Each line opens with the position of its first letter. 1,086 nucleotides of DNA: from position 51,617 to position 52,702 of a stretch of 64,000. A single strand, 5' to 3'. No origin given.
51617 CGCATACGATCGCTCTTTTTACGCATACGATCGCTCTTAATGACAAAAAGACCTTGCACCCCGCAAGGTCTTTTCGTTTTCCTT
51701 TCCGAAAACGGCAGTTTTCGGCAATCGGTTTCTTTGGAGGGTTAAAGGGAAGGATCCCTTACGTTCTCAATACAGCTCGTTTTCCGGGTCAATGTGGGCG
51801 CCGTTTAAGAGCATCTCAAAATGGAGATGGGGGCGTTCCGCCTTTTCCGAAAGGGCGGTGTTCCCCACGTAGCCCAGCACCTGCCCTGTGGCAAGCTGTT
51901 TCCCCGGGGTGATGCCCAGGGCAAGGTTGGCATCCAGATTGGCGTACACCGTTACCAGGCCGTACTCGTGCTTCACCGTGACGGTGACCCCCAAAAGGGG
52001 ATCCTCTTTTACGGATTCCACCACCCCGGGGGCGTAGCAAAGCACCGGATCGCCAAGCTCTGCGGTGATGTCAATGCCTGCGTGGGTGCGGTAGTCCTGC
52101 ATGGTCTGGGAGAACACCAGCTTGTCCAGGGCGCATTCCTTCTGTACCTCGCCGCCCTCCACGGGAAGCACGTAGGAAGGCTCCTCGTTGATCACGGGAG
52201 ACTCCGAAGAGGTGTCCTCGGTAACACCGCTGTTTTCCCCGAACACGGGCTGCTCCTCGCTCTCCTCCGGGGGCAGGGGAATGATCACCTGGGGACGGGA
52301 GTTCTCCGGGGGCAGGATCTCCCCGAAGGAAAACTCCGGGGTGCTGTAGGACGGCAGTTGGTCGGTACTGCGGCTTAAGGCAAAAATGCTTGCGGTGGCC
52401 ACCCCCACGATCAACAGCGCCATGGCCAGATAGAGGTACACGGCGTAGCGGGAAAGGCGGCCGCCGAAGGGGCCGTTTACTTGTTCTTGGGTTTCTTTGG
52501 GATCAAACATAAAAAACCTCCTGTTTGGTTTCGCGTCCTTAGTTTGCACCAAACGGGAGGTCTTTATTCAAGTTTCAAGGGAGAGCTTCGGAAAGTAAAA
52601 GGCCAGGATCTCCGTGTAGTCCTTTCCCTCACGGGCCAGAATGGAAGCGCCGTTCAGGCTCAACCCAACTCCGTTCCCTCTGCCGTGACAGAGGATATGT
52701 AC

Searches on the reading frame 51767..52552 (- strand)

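Call 9: search_protein_families(library=pfam, proteins=[window:51767-52552:-], max_evalue=0.01)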
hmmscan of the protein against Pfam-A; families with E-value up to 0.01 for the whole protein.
window:51767-52552:- (261 aa): 1 family
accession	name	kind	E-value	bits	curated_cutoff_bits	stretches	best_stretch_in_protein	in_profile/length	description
PF01551.29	Peptidase_M23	-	4.6e-22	78.5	28.7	1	156-256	2-96/96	Peptidase family M23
